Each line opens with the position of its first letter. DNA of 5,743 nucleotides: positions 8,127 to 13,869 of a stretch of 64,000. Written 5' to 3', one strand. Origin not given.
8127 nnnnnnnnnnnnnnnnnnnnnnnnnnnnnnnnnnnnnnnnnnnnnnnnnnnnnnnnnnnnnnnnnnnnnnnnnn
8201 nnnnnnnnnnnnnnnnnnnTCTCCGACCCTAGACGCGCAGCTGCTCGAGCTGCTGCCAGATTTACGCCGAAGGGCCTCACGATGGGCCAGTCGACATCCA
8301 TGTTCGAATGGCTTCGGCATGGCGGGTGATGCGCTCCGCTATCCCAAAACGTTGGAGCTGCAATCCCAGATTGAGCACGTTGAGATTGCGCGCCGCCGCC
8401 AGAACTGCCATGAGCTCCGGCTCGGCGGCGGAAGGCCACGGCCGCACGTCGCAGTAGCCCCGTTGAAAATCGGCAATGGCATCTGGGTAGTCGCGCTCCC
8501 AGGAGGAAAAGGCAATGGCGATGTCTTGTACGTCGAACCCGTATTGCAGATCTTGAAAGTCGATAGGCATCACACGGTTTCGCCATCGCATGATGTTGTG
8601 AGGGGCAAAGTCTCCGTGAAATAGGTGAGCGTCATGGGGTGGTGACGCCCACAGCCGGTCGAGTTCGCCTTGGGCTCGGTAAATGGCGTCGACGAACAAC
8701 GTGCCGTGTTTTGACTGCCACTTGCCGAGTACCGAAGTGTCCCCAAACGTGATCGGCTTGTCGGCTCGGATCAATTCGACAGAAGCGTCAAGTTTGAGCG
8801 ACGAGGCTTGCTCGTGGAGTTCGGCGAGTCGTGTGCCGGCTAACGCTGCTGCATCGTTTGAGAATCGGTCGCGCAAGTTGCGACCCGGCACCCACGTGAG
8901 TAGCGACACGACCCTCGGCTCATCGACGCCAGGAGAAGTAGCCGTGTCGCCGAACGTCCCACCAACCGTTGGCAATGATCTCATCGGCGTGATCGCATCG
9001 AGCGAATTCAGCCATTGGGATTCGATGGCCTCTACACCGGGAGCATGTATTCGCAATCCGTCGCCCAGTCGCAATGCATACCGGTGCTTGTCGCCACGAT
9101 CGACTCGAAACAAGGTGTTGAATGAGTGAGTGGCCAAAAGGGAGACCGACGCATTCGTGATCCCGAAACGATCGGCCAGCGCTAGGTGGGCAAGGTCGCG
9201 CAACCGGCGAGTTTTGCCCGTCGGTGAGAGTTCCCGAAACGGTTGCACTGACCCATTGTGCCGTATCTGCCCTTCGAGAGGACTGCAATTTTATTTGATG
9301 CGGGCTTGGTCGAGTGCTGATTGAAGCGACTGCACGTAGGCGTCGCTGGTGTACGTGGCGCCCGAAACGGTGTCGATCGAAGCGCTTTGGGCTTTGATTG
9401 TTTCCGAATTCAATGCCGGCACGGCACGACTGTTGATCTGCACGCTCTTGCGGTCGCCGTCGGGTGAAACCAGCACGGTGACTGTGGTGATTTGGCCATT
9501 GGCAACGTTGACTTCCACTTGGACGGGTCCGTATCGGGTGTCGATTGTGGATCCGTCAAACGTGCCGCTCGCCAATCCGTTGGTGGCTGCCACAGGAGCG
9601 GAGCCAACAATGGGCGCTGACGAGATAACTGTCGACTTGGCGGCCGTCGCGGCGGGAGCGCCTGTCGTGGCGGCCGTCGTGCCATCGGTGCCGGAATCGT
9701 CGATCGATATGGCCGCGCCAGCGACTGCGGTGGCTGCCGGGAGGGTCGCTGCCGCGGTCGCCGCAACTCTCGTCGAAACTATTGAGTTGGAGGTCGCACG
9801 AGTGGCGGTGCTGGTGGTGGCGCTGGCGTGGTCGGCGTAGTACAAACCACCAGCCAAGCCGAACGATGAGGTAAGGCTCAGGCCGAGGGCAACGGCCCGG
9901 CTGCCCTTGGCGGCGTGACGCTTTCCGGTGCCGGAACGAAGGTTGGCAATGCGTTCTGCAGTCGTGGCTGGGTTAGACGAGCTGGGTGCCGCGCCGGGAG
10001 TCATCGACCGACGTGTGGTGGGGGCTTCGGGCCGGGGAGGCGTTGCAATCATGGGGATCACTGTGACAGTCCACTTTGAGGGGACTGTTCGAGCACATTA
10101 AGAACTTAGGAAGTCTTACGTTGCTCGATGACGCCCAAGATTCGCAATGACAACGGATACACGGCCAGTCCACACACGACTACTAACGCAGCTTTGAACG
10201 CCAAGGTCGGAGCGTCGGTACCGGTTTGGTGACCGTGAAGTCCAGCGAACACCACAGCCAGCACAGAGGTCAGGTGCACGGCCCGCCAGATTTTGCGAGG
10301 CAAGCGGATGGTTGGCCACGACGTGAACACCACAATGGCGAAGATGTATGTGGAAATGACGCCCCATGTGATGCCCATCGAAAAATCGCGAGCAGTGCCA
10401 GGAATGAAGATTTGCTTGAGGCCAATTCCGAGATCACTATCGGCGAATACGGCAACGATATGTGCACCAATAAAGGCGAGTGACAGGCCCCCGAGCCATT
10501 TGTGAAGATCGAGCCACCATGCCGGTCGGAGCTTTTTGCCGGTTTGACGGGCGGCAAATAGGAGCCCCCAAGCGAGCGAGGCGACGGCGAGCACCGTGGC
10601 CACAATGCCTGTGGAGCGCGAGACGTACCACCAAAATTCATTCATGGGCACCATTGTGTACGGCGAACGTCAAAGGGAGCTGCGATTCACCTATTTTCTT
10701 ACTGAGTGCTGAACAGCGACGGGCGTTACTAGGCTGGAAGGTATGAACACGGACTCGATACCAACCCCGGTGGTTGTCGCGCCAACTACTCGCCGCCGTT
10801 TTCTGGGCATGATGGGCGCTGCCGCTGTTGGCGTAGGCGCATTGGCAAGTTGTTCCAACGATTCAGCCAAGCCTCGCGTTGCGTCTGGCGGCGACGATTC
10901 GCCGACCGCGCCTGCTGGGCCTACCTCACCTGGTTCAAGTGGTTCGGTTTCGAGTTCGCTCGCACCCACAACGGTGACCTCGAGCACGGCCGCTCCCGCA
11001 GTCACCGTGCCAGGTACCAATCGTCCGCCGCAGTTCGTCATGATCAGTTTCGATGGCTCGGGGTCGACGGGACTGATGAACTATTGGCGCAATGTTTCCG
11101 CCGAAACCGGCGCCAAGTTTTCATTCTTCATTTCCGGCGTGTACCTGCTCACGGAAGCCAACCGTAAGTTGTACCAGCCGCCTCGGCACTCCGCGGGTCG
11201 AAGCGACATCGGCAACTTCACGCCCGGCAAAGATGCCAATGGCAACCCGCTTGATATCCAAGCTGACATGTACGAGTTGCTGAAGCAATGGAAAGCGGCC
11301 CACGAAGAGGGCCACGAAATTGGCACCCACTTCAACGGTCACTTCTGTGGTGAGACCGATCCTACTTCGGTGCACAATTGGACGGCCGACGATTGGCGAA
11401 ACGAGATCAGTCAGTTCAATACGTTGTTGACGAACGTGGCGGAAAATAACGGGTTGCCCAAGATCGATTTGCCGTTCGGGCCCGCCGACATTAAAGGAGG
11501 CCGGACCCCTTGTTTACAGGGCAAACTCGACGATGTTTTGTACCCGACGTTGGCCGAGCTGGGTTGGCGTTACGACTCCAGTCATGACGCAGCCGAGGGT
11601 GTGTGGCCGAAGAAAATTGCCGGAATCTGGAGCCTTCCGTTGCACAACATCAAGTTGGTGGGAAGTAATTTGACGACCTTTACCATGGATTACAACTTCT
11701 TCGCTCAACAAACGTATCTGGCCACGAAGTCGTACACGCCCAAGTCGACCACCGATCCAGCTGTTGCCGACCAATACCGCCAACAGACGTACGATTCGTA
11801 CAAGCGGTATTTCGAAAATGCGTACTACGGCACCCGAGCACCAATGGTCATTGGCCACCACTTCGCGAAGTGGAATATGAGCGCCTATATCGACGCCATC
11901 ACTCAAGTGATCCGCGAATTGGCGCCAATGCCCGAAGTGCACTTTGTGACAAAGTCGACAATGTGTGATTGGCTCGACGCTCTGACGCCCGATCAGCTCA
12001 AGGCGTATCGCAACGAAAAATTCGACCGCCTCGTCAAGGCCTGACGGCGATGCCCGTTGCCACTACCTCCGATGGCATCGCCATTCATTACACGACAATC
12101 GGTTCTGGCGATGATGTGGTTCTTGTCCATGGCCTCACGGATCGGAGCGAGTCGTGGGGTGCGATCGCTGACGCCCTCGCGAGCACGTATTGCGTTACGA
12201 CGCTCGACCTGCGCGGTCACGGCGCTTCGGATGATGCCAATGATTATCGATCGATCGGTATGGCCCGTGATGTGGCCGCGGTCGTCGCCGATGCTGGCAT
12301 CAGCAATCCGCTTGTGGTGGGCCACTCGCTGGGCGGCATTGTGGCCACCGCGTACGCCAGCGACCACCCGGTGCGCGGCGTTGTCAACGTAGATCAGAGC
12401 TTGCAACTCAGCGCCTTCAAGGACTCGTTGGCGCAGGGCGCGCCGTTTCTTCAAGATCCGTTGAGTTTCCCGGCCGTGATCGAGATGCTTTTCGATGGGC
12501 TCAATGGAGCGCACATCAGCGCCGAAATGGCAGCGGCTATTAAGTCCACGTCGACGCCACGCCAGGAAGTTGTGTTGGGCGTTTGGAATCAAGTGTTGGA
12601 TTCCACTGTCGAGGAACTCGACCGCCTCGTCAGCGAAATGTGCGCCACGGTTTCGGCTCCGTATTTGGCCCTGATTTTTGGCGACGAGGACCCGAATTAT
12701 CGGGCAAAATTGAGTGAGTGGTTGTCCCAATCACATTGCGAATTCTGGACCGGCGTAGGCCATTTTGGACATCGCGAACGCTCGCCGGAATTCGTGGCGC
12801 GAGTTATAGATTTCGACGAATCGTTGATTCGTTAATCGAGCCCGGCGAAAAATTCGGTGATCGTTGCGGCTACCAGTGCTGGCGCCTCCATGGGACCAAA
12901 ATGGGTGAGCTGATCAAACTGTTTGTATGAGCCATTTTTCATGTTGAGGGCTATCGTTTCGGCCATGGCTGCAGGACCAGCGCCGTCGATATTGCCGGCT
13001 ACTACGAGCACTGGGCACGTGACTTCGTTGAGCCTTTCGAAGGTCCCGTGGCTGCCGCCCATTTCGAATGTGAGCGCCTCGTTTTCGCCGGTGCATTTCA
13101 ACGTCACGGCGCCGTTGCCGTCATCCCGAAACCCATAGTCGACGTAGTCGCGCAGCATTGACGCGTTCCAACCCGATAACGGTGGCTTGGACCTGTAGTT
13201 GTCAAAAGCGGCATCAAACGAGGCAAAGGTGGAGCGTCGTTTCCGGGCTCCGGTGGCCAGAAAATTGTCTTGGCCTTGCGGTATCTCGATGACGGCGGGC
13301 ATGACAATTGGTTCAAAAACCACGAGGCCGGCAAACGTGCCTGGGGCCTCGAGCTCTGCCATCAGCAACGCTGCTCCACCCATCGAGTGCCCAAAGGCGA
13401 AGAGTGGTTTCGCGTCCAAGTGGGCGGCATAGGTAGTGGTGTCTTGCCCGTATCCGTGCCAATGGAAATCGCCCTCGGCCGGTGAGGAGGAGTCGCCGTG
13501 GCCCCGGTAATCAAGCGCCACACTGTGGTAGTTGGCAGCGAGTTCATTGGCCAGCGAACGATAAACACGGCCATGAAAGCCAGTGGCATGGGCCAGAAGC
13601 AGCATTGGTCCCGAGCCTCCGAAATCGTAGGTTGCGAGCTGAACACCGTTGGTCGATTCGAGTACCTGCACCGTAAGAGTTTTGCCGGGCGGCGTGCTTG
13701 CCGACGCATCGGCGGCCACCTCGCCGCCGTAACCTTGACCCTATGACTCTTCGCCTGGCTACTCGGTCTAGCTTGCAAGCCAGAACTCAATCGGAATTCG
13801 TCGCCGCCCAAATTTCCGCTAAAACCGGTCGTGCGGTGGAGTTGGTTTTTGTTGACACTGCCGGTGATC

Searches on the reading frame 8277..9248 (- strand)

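Call 18: search_protein_families(library=pfam, proteins=[window:8277-9248:-], max_evalue=0.0001)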
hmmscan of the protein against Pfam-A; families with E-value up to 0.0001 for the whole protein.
window:8277-9248:- (323 aa): 1 family
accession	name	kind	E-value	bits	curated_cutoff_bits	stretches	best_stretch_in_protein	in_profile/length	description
PF01636.29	APH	-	7.1e-14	52.6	23.2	1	105-274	63-236/239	Phosphotransferase enzyme family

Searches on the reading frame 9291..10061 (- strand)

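Call 18: search_protein_families(library=pfam, proteins=[window:9291-10061:-], max_evalue=0.0001)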
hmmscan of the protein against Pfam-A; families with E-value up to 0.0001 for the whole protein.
window:9291-10061:- (256 aa): 1 family
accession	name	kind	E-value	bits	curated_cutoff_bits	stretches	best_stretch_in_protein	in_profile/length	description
PF04205.19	FMN_bind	-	2.8e-10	41.1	22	1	178-251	4-77/77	FMN-binding domain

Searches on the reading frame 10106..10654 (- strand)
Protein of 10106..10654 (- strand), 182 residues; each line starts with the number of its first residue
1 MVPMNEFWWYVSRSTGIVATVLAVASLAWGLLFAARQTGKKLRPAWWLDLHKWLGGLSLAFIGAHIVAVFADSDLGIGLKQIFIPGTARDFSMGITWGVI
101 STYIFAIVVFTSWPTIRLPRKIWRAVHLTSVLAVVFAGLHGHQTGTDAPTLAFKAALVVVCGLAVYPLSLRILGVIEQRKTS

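Call 18: search_protein_families(library=pfam, proteins=[window:10106-10654:-], max_evalue=0.0001)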
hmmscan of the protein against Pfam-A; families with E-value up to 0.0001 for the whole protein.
window:10106-10654:- (182 aa): 1 family
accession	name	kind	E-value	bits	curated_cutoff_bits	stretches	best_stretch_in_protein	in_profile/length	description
PF01794.25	Ferric_reduct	-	4.3e-10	40.2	28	1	21-137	3-120/121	Ferric reductase like transmembrane component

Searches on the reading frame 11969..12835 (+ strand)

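Call 73: search_protein_families(library=pfam, proteins=[window:11969-12835:+], max_evalue=0.001)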
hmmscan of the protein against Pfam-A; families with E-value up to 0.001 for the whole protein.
window:11969-12835:+ (288 aa): 4 families
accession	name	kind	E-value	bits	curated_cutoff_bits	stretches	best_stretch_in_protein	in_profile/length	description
PF12697.13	Abhydrolase_6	-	2.8e-23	84.2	26.3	1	50-278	1-216/217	Alpha/beta hydrolase family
PF00561.26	Abhydrolase_1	-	2.9e-21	76.7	25.8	1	50-187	3-144/245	alpha/beta hydrolase fold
PF12146.15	Hydrolase_4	-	7e-11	42.3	27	1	50-137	7-103/239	Serine aminopeptidase, S33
PF07819.20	PGAP1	-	4.5e-05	23.7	24.3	0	115-183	94-152/233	PGAP1-like alpha/beta domain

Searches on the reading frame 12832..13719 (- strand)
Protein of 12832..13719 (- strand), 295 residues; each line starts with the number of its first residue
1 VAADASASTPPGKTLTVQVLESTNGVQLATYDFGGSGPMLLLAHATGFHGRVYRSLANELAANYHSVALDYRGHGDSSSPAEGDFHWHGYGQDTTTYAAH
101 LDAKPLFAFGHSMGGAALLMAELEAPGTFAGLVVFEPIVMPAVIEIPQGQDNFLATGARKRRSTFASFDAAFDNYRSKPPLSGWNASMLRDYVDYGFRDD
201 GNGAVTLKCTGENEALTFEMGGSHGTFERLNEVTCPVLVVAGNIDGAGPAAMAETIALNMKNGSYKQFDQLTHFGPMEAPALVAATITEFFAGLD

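Call 19: search_protein_families(library=pfam, proteins=[window:12832-13719:-], max_evalue=0.0001)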
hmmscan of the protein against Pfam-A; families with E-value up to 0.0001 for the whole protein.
window:12832-13719:- (295 aa): 3 families
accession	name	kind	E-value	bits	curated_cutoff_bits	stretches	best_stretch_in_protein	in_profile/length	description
PF12697.13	Abhydrolase_6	-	1.6e-17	65.3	26.3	1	40-285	1-216/217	Alpha/beta hydrolase family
PF00561.26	Abhydrolase_1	-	3.1e-16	60.2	25.8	1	39-279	2-244/245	alpha/beta hydrolase fold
PF12146.15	Hydrolase_4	-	8.6e-16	58.4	27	1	40-142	7-114/239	Serine aminopeptidase, S33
